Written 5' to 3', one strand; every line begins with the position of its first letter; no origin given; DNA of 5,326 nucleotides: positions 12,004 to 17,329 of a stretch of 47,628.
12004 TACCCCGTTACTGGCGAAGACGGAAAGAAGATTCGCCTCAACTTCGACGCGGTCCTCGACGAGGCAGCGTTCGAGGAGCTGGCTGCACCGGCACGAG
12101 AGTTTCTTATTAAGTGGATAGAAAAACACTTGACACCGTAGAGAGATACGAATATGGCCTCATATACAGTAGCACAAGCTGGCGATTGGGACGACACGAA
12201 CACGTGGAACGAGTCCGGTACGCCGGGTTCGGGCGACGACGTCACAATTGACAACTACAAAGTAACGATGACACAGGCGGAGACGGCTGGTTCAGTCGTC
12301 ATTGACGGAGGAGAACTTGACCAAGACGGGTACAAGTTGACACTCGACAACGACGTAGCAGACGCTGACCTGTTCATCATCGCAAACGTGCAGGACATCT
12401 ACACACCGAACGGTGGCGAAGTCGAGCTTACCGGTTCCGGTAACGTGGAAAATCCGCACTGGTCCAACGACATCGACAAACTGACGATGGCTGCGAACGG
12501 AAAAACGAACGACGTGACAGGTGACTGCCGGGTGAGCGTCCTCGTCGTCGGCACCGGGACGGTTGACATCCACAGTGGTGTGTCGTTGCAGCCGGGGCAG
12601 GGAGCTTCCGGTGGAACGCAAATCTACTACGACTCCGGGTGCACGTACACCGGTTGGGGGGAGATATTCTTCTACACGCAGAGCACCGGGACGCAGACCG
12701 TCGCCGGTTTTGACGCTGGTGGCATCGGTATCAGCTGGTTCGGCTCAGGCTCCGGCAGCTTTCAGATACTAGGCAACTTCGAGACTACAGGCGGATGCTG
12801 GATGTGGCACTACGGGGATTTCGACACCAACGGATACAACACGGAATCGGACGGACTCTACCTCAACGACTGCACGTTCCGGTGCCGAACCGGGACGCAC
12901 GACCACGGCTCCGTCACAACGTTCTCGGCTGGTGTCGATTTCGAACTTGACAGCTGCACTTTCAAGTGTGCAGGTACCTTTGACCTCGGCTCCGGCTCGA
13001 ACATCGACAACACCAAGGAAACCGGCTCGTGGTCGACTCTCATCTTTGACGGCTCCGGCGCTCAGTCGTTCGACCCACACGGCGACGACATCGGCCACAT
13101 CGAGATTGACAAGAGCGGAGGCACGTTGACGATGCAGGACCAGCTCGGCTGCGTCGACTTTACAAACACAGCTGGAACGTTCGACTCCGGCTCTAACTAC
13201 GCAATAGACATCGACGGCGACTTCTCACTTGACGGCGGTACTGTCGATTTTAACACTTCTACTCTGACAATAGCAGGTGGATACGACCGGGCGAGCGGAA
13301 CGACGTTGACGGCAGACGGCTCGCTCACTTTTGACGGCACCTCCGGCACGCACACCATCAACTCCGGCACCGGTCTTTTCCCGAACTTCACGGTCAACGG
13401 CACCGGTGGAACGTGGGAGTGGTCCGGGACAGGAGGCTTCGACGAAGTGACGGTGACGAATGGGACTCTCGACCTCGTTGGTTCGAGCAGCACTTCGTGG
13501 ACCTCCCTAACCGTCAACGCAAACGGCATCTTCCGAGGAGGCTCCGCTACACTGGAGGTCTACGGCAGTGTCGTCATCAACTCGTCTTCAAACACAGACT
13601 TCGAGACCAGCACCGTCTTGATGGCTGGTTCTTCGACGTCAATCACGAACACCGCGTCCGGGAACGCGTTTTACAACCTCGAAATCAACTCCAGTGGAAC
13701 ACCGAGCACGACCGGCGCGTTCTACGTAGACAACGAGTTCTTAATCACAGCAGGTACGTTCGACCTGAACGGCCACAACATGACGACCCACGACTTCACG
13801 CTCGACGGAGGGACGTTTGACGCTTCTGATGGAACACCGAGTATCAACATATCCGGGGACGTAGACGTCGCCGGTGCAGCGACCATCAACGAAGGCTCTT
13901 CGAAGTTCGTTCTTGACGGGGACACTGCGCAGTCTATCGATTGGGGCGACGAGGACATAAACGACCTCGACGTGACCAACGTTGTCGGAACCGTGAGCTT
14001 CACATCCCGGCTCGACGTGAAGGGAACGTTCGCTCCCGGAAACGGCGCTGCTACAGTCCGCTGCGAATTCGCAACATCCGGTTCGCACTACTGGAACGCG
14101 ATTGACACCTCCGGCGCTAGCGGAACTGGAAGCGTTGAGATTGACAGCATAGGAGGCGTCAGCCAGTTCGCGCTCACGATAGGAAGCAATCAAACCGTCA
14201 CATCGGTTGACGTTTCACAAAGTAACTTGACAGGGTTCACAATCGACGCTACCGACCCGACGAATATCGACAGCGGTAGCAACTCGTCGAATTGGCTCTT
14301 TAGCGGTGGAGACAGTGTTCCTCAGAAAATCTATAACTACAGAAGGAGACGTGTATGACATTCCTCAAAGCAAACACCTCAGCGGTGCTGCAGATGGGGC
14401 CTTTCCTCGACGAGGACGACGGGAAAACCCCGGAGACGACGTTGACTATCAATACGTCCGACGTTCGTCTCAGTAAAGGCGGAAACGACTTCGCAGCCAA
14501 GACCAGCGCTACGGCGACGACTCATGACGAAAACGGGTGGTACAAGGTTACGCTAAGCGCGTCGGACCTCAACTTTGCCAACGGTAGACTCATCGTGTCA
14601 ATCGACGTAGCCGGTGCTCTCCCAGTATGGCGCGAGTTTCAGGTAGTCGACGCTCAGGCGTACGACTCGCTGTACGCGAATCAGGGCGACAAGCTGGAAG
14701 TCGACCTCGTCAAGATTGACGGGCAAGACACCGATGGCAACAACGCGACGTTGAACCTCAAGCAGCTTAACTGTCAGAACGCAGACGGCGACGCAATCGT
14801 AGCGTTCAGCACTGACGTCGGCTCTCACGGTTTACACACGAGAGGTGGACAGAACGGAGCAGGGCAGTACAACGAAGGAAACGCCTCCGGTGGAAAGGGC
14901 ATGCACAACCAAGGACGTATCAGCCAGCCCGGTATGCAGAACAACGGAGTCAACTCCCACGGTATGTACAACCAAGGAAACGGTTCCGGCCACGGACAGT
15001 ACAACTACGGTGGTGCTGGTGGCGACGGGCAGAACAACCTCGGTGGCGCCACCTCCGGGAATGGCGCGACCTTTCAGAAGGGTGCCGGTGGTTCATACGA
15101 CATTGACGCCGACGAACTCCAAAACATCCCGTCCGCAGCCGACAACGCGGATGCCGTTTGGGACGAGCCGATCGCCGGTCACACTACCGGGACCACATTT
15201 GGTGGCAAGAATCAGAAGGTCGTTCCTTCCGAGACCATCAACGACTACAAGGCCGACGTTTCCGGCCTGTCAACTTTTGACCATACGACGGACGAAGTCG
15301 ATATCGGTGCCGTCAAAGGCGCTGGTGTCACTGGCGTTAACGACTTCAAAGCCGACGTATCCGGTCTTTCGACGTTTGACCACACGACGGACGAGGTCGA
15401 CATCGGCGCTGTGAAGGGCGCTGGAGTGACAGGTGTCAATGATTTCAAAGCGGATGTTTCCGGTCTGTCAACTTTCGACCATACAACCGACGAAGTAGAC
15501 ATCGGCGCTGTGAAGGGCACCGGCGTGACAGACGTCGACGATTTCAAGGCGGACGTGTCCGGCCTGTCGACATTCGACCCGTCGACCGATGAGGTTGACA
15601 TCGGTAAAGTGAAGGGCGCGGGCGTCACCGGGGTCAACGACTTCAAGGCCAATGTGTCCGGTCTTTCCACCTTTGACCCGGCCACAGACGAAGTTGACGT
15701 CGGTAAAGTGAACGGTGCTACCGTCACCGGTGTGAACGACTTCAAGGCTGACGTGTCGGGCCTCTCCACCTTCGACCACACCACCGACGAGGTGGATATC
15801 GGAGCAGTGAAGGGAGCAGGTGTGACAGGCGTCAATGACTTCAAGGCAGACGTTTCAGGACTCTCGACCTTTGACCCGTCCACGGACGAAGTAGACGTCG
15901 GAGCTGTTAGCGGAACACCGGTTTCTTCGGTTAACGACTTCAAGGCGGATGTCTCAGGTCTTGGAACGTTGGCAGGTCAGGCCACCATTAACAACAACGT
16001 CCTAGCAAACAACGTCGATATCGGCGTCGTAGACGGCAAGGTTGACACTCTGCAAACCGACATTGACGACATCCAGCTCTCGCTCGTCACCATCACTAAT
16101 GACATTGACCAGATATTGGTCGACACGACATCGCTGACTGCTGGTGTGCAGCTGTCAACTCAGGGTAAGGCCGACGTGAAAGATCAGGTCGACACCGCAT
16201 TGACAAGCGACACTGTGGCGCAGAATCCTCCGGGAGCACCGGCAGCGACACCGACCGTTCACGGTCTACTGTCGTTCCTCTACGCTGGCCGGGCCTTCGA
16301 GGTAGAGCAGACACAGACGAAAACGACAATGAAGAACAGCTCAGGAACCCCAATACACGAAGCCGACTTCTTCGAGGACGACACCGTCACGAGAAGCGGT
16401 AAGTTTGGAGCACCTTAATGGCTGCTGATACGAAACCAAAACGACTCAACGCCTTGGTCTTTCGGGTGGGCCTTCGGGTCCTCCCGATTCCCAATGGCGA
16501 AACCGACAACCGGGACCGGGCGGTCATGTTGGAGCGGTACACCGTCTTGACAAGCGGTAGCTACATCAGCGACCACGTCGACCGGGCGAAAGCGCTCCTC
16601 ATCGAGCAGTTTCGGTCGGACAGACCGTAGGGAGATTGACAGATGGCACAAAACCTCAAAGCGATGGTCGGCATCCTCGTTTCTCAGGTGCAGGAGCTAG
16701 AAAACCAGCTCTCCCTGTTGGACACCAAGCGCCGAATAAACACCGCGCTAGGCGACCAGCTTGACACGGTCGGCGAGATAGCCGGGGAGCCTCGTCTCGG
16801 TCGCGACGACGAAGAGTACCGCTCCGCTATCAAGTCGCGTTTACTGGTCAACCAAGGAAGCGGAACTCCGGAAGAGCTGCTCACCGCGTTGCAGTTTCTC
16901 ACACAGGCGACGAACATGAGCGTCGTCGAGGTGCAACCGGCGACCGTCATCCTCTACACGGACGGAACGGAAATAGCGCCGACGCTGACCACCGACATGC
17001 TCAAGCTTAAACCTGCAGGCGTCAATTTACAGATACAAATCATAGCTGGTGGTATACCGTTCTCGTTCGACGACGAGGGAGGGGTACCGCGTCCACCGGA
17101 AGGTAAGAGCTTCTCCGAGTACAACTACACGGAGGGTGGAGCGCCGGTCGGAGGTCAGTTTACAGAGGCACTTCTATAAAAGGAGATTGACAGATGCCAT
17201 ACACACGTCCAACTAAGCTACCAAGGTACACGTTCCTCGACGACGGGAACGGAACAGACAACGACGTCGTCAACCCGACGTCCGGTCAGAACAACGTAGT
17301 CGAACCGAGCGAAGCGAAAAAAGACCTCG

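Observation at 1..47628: Roughly ten-fold genome-wide excess of the hexamer TTGACA on both strands, selected at the nucleic-acid level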

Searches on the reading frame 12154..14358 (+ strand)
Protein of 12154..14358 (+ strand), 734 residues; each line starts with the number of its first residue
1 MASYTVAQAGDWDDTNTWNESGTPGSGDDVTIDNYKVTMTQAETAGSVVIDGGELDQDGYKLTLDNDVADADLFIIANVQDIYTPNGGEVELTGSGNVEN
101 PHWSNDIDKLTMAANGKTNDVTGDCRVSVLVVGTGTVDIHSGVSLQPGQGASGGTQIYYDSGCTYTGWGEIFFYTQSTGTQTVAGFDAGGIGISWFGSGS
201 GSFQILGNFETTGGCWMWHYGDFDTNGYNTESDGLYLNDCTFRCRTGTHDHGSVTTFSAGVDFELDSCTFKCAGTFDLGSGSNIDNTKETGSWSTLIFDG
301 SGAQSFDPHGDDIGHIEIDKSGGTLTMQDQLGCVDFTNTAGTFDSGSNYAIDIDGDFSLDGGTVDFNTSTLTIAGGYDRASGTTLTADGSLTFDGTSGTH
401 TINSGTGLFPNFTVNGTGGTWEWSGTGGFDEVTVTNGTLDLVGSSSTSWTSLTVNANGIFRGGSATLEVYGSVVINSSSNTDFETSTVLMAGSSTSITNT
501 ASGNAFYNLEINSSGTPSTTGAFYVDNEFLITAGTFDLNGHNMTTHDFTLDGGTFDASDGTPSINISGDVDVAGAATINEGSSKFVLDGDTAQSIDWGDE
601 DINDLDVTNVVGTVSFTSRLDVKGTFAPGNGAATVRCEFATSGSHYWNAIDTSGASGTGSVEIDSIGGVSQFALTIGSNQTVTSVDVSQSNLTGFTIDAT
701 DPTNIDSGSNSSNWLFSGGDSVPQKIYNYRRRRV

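Call 6: search_dna_similar(query=window:12154-14358:+, collection=phages, mode=protein, max_rows=15)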
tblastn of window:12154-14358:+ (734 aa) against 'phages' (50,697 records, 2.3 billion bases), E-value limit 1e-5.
No match.

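Call 7: search_protein_families(library=pfam, proteins=[window:12154-14358:+])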
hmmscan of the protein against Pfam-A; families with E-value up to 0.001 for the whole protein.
window:12154-14358:+ (734 aa): 1 family
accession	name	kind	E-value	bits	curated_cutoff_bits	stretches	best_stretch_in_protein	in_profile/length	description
PF10162.14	G8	-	0.00022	21.5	22.9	0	17-141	1-113/124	G8 domain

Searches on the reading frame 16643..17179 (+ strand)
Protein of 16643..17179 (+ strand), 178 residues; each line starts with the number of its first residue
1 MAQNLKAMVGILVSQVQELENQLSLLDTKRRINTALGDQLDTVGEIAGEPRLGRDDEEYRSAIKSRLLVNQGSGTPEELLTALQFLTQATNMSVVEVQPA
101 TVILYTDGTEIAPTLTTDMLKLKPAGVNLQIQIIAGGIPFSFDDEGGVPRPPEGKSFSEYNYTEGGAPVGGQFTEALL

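Call 12: search_protein_families(library=phrogs, proteins=[window:16643-17179:+], max_evalue=0.001)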
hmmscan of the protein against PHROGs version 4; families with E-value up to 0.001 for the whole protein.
window:16643-17179:+ (178 aa): 6 families
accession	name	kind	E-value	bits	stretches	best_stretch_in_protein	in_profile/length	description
phrog_22472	-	unknown function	6.3e-27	95.8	1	2-130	23-152/302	-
phrog_6277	-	unknown function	1.7e-26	94.2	1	3-132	24-154/280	-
phrog_587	-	head and packaging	5.5e-20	72.9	2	55-163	126-232/392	structural protein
phrog_1160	-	tail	2.7e-14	53.8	1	3-150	34-195/528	baseplate protein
phrog_4056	-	tail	6.8e-14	52.9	1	3-135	34-167/219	baseplate protein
phrog_4017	-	tail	1.3e-10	42.2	1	12-96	34-119/285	baseplate protein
